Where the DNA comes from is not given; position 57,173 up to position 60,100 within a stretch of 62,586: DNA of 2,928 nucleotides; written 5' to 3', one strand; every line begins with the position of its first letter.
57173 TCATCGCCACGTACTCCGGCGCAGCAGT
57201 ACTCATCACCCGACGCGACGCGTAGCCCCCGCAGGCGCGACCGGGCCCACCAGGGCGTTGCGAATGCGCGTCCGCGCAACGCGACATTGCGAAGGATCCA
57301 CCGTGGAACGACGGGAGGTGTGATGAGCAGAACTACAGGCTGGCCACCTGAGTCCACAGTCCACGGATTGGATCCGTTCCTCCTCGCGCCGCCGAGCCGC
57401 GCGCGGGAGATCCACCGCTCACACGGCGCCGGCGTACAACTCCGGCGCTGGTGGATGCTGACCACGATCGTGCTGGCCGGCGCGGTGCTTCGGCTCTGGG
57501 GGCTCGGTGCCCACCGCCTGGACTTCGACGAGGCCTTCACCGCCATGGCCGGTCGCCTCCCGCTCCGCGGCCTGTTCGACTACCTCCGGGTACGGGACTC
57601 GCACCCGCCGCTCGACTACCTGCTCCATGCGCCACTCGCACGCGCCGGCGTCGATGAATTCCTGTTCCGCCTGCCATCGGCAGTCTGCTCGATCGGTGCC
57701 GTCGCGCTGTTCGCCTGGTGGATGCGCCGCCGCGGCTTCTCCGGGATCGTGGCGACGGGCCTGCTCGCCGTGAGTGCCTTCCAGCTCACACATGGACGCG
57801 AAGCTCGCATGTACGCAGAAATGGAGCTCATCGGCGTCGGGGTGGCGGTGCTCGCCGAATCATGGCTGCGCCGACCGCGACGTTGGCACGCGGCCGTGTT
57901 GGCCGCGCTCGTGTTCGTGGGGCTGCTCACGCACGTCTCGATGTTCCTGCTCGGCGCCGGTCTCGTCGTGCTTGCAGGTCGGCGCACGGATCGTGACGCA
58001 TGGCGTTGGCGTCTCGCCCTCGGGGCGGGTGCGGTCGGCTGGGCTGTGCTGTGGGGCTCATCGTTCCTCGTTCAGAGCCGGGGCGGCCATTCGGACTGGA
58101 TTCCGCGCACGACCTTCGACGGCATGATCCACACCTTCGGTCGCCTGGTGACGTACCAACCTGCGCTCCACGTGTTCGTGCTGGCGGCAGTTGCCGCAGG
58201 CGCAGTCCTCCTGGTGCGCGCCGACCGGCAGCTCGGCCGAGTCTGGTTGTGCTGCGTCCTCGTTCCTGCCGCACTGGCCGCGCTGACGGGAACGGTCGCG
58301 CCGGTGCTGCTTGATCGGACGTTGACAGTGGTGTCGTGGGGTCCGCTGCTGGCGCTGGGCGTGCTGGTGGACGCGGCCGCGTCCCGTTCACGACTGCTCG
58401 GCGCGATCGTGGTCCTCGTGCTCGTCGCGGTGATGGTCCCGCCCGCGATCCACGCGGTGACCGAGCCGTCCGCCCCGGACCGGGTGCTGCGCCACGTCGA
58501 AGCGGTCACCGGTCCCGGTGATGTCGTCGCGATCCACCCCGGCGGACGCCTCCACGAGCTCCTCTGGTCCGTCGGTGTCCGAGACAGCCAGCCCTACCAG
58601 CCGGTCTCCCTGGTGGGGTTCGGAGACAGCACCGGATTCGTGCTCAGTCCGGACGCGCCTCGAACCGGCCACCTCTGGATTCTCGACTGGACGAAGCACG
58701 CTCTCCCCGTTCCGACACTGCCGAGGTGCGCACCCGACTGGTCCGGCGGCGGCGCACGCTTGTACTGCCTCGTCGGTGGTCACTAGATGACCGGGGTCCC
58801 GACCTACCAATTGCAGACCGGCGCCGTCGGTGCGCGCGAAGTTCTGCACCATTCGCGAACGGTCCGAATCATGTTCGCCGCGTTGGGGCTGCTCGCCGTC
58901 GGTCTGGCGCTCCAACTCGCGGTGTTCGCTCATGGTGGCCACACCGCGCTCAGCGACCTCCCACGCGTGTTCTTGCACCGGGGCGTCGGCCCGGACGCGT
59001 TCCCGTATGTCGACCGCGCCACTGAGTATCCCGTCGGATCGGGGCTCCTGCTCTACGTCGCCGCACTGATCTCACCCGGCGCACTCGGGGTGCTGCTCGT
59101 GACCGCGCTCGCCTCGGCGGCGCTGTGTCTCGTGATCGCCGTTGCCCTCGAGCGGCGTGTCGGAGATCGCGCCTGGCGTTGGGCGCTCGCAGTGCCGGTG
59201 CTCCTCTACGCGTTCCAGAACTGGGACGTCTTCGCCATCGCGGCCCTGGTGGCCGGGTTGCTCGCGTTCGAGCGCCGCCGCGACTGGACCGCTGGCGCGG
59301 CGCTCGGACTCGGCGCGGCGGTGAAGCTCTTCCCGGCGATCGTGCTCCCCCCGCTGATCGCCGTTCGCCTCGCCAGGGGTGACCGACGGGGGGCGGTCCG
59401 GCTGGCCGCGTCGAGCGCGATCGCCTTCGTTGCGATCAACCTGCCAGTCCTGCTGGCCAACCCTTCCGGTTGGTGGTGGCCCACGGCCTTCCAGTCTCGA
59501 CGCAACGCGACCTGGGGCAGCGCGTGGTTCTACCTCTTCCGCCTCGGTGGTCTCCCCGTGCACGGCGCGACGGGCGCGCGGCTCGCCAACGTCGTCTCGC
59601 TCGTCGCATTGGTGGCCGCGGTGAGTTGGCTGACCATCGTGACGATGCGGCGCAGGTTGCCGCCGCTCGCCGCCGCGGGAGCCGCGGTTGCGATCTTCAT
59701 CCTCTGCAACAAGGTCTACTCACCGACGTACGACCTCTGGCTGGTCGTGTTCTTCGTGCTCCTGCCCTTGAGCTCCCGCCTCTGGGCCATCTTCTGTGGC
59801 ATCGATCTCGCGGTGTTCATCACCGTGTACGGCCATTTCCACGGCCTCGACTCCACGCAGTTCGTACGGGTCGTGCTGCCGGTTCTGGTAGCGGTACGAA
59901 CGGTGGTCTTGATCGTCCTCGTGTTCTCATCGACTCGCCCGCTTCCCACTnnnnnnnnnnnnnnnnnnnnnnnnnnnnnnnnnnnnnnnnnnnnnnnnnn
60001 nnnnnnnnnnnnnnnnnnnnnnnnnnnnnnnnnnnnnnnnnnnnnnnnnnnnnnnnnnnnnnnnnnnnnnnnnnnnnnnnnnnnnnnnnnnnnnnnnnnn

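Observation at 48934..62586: Envelope glycosylation locus coupling polyprenyl-phosphate-sugar glycosyltransferases to PAPS-independent sulfotransfer and a sulfatase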

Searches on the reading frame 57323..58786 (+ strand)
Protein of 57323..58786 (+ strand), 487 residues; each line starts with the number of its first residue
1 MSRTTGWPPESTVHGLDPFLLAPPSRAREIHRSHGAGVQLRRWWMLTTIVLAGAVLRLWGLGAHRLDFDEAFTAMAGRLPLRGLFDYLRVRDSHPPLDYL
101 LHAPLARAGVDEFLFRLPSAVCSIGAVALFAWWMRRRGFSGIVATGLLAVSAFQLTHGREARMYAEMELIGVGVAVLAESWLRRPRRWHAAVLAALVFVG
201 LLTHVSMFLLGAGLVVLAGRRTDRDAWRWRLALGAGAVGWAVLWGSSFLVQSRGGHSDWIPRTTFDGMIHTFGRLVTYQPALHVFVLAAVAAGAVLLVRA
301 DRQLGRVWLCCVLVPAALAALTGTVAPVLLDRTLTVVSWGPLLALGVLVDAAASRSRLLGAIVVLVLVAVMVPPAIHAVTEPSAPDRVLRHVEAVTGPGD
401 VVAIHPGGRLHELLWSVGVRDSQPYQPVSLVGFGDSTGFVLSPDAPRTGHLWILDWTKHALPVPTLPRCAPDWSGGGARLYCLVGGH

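Call 5: search_protein_families(library=pfam, proteins=[window:57323-58786:+], max_evalue=0.01)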
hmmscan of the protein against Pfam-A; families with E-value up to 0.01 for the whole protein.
window:57323-58786:+ (487 aa): 0 families

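Call 7: search_protein_families(library=ncbifam, proteins=[window:57323-58786:+], max_evalue=0.1)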
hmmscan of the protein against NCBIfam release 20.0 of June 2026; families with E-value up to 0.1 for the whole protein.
window:57323-58786:+ (487 aa): 1 family
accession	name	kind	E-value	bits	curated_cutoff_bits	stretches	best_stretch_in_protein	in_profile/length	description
TIGR03663.1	TIGR03663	subfamily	0.00012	21.3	126.25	1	46-163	4-122/435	flippase activity-associated protein Agl23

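Call 21: search_protein_families(library=pfam, proteins=[window:57323-58786:+], max_evalue=10)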
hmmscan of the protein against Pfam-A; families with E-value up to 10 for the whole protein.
window:57323-58786:+ (487 aa): 1 family
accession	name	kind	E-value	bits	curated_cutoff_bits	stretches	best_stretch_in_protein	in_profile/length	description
PF10002.14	DUF2243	-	0.51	10.9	25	1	193-241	41-90/140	Predicted membrane protein (DUF2243)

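Call 22: search_solved_structures(query=window:57323-58786:+, max_evalue=10)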
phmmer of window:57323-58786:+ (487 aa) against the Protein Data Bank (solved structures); distinct sequences matched with E-value up to 10: 0.

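Call 35: find_homologous_proteins(query=window:57323-58786:+, max_evalue=0.00001)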
Query window:57323-58786:+ (487 aa): 405 proteins with E <= 0.00001 among 8000 candidates; the best 120 are listed.
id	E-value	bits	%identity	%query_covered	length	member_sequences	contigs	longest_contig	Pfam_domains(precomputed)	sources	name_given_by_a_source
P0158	9.2e-276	934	90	97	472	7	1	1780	-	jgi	jgi:hypothetical protein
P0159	1.2e-238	811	78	96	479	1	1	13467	-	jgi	jgi:hypothetical protein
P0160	1.7e-231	787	79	94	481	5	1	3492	-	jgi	jgi:hypothetical protein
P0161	1.1e-227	775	77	95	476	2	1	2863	-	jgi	jgi:hypothetical protein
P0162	5.5e-221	753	77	91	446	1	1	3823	-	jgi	jgi:Dolichyl-phosphate-mannose-protein mannosyltransferase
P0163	7.2e-212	723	70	95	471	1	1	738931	-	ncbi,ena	-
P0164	2.4e-207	708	73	91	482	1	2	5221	-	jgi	jgi:hypothetical protein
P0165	3.6e-203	694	72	91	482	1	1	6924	-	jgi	jgi:hypothetical protein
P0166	1.0e-201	689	69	91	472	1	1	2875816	-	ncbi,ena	-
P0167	1.2e-200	686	71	89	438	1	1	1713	-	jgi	jgi:uncharacterized membrane protein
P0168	6.8e-198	677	70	90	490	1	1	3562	-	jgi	jgi:hypothetical protein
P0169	1.2e-196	672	70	91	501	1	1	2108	-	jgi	jgi:hypothetical protein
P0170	3.7e-196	671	67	97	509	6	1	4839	-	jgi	-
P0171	4.2e-195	667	70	88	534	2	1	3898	-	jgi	jgi:hypothetical protein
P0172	2.0e-194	665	69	91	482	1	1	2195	-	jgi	jgi:hypothetical protein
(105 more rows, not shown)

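Call 36: find_encoding_contigs(protein=P0159, flank=10000, max_places=3)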
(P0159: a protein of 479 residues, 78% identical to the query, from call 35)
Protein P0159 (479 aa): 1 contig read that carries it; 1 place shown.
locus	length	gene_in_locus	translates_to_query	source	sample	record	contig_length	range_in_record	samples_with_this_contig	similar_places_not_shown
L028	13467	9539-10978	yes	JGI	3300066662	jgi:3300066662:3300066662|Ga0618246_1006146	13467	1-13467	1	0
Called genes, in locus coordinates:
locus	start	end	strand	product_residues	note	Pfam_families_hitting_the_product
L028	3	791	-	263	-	?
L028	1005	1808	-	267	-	PF00106:adh_short, PF08659:KR (weak), PF13561:adh_short_C2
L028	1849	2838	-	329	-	PF05721:PhyH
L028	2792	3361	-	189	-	PF00583:Acetyltransf_1, PF13673:Acetyltransf_10 (weak), PF13508:Acetyltransf_7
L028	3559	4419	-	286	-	PF02678:Pirin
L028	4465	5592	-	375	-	PF00070:Pyr_redox (faint), PF05834:Lycopene_cycl (faint), PF07992:Pyr_redox_2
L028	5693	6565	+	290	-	PF13560:HTH_31, PF01381:HTH_3 (weak), PF17765:MLTR_LBD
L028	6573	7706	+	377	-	PF00144:Beta-lactamase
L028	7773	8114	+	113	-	-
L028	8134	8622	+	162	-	PF00582:Usp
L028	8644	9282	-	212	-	PF08768:THAP4_heme-bd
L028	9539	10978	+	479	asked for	-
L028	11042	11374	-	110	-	PF03795:YCII (weak)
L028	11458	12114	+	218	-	PF03551:PadR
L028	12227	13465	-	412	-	?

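Call 37: find_encoding_contigs(protein=P0163, flank=10000, max_places=3)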
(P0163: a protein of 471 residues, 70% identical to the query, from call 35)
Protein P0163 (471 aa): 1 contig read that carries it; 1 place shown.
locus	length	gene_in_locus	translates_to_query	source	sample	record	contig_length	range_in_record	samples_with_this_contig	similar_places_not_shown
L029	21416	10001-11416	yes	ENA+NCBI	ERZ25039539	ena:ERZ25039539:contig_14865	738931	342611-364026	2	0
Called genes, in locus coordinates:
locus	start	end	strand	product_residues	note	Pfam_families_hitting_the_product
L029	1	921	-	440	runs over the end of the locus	PF10011:DUF2254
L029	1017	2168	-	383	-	PF13469:Sulfotransfer_3, PF17784:Sulfotransfer_4 (faint)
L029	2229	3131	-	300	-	PF02668:TauD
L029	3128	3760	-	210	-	PF00440:TetR_N, PF17939:TetR_C_30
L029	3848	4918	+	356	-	PF04909:Amidohydro_2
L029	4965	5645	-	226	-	-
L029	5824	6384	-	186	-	PF01872:RibD_C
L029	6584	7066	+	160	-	PF04978:MST, PF12867:DinB_2 (weak)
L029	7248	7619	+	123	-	PF07883:Cupin_2 (weak)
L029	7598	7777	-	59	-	-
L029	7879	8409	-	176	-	-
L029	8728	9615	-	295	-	PF13641:Glyco_tranf_2_3 (faint), PF00535:Glycos_transf_2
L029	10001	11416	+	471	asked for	-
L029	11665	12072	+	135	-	PF03795:YCII (weak)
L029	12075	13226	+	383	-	PF04542:Sigma70_r2, PF08281:Sigma70_r4_2, PF20239:DUF6596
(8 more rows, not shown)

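Call 48: predict_structure(alignment_id=A2)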
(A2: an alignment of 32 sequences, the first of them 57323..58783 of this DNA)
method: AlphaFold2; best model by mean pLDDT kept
length: 487 residues; sequences in the alignment: 32
mean_pLDDT: 89.8   pTM: 0.87
mean pLDDT of the five models: 89.8, 88.5, 88.4, 87.7, 86.9
residues with pLDDT >= 90: 367; 70-90: 78; 50-70: 22; < 50: 20
segments of 3 or more residues with pLDDT < 50: 1-3, 13-17, 28-30
pLDDT, mean of each block of 10 residues (from residue 1): 49 48 50 73 97 97 91 92 90 88 92 95 98 97 98 93 92 98 97 97 94 96 97 98 92 79 92 96 98 98 98 96 84 92 98 98 97 95 91 93 92 82 79 91 93 90 85 93 80
secondary structure, 60 per line:
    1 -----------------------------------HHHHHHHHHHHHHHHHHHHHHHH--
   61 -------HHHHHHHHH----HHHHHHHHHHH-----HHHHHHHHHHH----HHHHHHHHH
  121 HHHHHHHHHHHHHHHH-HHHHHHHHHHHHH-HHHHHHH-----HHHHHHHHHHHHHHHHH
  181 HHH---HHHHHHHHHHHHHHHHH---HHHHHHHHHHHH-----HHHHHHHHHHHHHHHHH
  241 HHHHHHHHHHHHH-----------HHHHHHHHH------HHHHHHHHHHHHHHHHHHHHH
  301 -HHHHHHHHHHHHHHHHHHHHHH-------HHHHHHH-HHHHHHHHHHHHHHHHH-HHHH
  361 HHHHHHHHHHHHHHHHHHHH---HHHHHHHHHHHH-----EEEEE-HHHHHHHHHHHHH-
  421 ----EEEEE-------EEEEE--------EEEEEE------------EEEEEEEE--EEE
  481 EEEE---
elements in order: H36-58 H68-76 H81-91 H97-107 H112-136 H138-150 H152-158 H164-183 H187-203 H207-218 H224-253 H265-273 H280-300 H302-323 H331-337 H339-355 H357-380 H384-395 E401-405 H407-419 E425-429 E437-441 E450-455 E468-475 E478-484

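Call 51: fold_search(model_id=the predicted structure, library=pdb)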
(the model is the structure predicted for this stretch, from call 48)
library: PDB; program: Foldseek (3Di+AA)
matches with E <= 10: 331; with E <= 0.001: 16
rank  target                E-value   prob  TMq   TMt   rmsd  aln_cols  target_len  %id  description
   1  8age_A                5.6e-06  1.00  0.53  0.41   8.9       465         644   12  Structure of yeast oligosaccharylransferase complex with acceptor peptide bound (released 2022-12-07)
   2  8b6l_I                2.9e-05  1.00  0.52  0.39  12.2       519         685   10  Subtomogram average of the human Sec61-TRAP-OSTA-translocon (released 2022-12-07)
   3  8agb_A                3.7e-05  1.00  0.50  0.40   9.9       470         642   11  Structure of yeast oligosaccharylransferase complex with lipid-linked oligosaccharide bound (released 2022-12-07)
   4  8pn9_A                5.2e-05  1.00  0.53  0.41   9.8       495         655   11  Structure of human oligosaccharyltransferase OST-A complex bound to NGI-1 (released 2024-05-08)
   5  6ezn_F                5.5e-05  1.00  0.51  0.40  11.7       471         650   12  Cryo-EM structure of the yeast oligosaccharyltransferase (OST) complex (released 2018-01-17)
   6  7oci_F                8.4e-05  1.00  0.52  0.41  10.5       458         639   12  Cryo-EM structure of yeast Ost6p containing oligosaccharyltransferase complex (released 2022-02-16)
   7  6s7t_A                8.8e-05  1.00  0.48  0.35  10.8       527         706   11  Cryo-EM structure of human oligosaccharyltransferase complex OST-B (released 2019-12-18)
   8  6s7o_A                1.7e-04  1.00  0.55  0.43   7.1       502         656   11  Cryo-EM structure of human oligosaccharyltransferase complex OST-A (released 2019-12-18)
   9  5ezm                  3.2e-04  1.00  0.55  0.51   7.7       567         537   16  Crystal Structure of ArnT from Cupriavidus metallidurans in the apo state (released 2016-02-17)
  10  6c26_A                3.6e-04  1.00  0.51  0.40   9.1       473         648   12  The Cryo-EM structure of a eukaryotic oligosaccharyl transferase complex (released 2018-01-31)
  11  8agc_A                4.1e-04  1.00  0.50  0.37   9.3       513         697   12  Structure of yeast oligosaccharylransferase complex with lipid-linked oligosaccharide and non-acceptor peptide bound (released 2022-12-07)
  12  8if8_B                5.1e-04  1.00  0.43  0.36  14.0       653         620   12  Arabinosyltransferase AftA (released 2023-05-31)
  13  9n9j_I                5.6e-04  1.00  0.51  0.38   9.8       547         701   10  Structure of a GRP94 folding intermediate engaged with a CCDC134- and FKBP11-bound secretory translocon (released 2025-11-19)
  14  9i5k_A                7.5e-04  1.00  0.47  0.47   8.5       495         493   13  Structure of the Chaetomium thermophilum Pmt4 homodimer (C2 symmetry) (released 2025-12-24)
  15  5f15                  7.9e-04  1.00  0.56  0.51   7.6       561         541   16  Crystal Structure of ArnT from Cupriavidus metallidurans bound to Undecaprenyl phosphate (released 2016-02-17)
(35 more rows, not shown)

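Call 91: find_encoding_contigs(protein=P0165, flank=8000, max_places=3)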
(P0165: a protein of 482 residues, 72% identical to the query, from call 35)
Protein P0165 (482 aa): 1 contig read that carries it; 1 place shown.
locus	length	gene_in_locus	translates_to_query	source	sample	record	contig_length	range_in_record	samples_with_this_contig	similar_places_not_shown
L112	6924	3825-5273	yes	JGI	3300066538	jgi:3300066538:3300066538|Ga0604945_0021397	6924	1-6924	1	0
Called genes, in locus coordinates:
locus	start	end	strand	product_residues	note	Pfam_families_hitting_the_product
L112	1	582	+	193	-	?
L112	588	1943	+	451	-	PF00672:HAMP, PF26769:HAMP_PhoQ (weak), PF00512:HisKA, PF02518:HATPase_c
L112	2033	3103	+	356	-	PF03706:LPG_synthase_TM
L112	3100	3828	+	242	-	PF01569:PAP2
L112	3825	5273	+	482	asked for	-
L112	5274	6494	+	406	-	PF09594:GT87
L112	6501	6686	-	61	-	-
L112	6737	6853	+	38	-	-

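Call 92: find_encoding_contigs(protein=P0164, flank=8000, max_places=3)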
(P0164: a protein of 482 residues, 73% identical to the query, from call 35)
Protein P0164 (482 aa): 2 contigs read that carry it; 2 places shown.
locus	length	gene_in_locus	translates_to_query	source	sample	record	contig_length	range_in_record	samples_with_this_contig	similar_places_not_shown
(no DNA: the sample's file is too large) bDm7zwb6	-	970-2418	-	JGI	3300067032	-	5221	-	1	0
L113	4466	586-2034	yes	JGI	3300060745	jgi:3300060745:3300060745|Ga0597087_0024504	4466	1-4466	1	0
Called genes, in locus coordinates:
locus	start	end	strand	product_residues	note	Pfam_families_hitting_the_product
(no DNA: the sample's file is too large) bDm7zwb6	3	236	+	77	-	?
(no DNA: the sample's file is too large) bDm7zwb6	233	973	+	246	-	PF01569:PAP2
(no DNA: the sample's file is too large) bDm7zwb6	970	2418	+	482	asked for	-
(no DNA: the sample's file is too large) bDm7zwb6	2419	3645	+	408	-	PF09594:GT87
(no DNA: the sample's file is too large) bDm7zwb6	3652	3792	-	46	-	-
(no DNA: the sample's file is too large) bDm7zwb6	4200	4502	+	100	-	PF00903:Glyoxalase (weak)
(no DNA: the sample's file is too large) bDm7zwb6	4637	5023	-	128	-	-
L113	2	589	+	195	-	?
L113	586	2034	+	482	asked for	-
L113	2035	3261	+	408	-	PF09594:GT87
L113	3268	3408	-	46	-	-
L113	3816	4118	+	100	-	PF00903:Glyoxalase (weak)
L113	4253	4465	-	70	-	?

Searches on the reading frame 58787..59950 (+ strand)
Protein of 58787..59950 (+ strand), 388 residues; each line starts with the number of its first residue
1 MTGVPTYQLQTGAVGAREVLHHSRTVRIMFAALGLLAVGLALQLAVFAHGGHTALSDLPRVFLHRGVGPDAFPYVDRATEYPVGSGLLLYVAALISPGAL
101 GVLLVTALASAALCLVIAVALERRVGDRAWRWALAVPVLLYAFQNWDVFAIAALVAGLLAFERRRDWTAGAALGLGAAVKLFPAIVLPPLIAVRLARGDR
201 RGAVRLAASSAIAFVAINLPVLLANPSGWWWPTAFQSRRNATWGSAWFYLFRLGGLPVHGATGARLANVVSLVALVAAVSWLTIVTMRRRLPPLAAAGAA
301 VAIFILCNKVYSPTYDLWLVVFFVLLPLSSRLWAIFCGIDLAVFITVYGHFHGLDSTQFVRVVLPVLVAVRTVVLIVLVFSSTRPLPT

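Call 81: search_solved_structures(query=window:58787-59950:+, max_evalue=10, show_alignments=1)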
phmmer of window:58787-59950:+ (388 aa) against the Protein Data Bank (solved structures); distinct sequences matched with E-value up to 10: 1.
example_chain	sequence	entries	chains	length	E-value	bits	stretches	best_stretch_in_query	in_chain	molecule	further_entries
4hsr_A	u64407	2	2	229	0.075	15.4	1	215-264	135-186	glutaryl-7-aminocephalosporanic acid acylase alpha chain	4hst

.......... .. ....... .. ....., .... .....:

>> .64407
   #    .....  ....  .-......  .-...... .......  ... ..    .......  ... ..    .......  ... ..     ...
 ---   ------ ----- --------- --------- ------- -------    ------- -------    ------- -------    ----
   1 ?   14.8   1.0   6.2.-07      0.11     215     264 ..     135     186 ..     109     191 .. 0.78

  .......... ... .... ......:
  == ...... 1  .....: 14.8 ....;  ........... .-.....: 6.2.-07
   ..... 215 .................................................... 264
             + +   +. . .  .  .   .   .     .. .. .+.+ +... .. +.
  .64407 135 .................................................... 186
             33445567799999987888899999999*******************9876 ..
